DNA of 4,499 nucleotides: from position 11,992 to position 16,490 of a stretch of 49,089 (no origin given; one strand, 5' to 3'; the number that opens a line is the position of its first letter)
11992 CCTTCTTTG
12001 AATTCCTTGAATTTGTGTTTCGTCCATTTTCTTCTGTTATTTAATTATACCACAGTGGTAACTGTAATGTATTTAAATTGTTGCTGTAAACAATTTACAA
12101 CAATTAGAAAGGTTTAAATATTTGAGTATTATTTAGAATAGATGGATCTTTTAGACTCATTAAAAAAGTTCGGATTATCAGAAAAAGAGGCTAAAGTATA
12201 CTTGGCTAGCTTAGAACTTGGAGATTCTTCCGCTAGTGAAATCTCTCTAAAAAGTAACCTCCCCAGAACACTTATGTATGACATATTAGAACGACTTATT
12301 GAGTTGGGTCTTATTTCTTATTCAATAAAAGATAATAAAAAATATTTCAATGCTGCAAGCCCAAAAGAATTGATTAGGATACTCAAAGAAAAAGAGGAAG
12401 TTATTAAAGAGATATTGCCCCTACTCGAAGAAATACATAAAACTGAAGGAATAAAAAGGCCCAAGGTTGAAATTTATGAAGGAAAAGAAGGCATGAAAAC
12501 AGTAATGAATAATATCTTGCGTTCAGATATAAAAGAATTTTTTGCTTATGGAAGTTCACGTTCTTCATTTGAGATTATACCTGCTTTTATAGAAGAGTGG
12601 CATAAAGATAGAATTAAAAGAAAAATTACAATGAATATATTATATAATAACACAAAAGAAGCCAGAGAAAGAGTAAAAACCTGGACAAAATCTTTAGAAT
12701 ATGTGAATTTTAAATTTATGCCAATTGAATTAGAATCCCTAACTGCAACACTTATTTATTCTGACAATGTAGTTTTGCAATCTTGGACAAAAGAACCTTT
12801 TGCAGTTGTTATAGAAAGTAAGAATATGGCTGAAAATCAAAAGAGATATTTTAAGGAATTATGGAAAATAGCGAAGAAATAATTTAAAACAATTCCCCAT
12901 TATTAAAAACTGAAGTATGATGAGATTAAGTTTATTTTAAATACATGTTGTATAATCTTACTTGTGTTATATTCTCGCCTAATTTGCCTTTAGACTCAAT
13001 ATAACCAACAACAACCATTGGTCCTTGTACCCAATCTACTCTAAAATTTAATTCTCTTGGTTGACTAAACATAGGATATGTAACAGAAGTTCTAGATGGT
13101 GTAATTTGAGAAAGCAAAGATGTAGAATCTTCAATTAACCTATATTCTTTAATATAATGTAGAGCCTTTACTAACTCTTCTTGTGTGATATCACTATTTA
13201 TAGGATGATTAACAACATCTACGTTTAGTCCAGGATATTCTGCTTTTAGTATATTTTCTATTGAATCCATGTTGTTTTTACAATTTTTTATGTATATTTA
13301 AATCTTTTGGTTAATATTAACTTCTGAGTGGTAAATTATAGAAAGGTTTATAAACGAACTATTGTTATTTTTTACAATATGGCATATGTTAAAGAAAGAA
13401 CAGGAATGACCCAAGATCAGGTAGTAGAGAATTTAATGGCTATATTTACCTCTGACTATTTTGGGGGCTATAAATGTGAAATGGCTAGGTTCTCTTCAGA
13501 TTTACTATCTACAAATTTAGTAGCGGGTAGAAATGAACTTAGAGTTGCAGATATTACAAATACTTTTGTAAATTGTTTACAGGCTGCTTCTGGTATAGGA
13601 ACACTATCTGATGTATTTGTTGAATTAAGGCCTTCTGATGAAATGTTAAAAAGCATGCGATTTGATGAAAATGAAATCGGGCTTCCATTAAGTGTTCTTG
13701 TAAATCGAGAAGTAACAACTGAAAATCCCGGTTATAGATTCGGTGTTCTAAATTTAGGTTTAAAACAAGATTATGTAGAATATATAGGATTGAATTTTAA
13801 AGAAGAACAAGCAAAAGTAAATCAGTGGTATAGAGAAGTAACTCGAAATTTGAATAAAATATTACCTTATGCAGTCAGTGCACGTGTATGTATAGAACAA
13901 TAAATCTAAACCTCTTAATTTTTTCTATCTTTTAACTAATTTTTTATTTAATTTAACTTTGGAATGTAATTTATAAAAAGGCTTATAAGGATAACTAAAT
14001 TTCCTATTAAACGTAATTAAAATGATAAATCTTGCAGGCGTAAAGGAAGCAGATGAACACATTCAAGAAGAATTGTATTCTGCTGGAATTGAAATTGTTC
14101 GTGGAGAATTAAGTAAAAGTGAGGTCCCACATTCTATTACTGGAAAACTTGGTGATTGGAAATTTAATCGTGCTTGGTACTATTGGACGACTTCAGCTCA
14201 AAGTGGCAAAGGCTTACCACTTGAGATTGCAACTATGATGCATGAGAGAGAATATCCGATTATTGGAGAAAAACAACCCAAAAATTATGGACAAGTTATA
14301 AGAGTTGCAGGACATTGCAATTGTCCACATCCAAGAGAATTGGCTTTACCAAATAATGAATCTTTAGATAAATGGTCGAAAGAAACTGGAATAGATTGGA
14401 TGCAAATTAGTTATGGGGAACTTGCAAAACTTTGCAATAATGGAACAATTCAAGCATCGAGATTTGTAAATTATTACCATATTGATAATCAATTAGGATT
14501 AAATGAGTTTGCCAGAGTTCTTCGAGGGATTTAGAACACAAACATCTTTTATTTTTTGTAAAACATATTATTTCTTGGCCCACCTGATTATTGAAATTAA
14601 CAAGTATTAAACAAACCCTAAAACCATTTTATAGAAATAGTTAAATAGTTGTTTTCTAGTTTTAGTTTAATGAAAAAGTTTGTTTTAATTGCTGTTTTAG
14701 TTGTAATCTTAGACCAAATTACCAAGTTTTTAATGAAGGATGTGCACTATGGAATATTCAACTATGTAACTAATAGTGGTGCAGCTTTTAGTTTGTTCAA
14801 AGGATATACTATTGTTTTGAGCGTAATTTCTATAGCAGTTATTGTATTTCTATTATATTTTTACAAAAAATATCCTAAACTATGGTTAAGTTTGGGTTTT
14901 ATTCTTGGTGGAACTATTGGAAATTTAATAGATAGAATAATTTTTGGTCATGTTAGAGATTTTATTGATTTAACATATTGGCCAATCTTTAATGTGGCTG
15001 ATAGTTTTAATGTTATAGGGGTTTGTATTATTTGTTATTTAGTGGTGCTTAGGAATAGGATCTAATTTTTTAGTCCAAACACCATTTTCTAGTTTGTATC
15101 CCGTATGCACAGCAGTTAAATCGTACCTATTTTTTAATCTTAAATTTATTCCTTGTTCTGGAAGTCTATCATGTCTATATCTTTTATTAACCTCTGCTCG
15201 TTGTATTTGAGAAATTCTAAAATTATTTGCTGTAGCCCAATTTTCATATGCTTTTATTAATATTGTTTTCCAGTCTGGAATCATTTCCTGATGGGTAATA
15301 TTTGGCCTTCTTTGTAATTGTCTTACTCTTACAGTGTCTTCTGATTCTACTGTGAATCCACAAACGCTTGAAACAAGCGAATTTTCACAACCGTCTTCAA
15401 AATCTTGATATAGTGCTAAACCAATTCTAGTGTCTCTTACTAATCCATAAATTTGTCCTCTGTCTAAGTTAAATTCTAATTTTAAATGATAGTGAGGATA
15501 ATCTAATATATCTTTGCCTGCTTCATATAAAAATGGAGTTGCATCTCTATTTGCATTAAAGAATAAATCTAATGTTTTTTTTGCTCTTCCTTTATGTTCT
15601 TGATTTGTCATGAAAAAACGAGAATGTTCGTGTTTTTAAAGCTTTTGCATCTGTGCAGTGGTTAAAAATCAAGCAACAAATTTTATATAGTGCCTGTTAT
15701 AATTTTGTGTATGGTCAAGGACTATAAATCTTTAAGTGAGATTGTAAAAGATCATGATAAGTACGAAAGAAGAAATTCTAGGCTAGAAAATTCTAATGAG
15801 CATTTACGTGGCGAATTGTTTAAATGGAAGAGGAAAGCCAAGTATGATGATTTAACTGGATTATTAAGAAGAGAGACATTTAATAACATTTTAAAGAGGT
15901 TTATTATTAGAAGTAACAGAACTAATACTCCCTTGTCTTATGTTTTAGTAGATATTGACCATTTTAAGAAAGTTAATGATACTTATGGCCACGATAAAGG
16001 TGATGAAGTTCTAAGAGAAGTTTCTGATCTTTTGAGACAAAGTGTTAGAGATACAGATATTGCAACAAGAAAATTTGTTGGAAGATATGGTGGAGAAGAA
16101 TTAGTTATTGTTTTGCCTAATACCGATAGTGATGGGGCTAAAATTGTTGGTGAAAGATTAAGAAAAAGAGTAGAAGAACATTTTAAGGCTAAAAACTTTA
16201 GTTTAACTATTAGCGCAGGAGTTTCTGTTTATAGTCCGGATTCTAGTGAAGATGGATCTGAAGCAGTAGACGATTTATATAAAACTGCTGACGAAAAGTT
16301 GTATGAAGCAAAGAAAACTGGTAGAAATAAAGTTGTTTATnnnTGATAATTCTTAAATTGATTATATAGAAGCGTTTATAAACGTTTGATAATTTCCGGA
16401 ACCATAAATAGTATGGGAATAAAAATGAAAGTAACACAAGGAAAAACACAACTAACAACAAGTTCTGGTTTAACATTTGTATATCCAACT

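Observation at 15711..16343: Apparently catalytically intact GGDEF diguanylate cyclase on an archaeal chromosome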

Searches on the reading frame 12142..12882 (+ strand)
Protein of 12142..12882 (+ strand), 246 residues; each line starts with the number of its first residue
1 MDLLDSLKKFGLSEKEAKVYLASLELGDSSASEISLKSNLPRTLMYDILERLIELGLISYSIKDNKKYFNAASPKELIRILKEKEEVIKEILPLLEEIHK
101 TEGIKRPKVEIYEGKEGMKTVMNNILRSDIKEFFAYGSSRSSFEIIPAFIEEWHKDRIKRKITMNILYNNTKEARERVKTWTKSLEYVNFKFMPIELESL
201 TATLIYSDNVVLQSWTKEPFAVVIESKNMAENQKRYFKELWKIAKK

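Call 35: search_protein_families(library=pfam, proteins=[window:12142-12882:+], max_evalue=0.001)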
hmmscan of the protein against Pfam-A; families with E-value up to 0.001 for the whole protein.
window:12142-12882:+ (246 aa): 1 family
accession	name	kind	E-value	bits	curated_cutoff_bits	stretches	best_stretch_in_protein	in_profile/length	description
PF01978.25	TrmB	-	9.7e-16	57.8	25.6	1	7-74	1-67/68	Sugar-specific transcriptional regulator TrmB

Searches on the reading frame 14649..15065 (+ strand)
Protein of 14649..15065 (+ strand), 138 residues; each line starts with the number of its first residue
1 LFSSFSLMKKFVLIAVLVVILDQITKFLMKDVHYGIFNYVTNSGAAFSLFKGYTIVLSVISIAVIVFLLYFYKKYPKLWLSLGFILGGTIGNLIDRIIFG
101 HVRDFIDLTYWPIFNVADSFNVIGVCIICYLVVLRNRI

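Call 5: search_protein_families(library=pfam, proteins=[window:14649-15065:+], max_evalue=0.01)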
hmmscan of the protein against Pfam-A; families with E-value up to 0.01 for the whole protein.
window:14649-15065:+ (138 aa): 1 family
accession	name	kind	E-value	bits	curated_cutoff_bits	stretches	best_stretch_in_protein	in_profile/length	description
PF01252.23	Peptidase_A8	-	1.1e-28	100.6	25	1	14-132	1-140/142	Signal peptidase (SPase) II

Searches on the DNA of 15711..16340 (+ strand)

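Call 74: search_rna_families(sources=[L001, L003, L004, L086, L088, L090, L091], threshold=gathering)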
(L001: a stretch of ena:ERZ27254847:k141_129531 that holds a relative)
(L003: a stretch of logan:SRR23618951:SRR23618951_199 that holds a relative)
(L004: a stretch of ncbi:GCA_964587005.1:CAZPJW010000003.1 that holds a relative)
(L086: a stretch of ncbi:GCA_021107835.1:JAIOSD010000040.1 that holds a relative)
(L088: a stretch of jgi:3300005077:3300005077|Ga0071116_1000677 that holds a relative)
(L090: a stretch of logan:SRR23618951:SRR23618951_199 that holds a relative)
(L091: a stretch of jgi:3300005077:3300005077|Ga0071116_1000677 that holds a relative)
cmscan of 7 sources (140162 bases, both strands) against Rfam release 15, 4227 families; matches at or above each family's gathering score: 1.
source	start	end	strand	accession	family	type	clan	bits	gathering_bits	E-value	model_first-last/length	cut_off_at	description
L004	11799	11870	-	RF00005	tRNA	Gene; tRNA;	CL00001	67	29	4.5e-12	1-71/71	no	tRNA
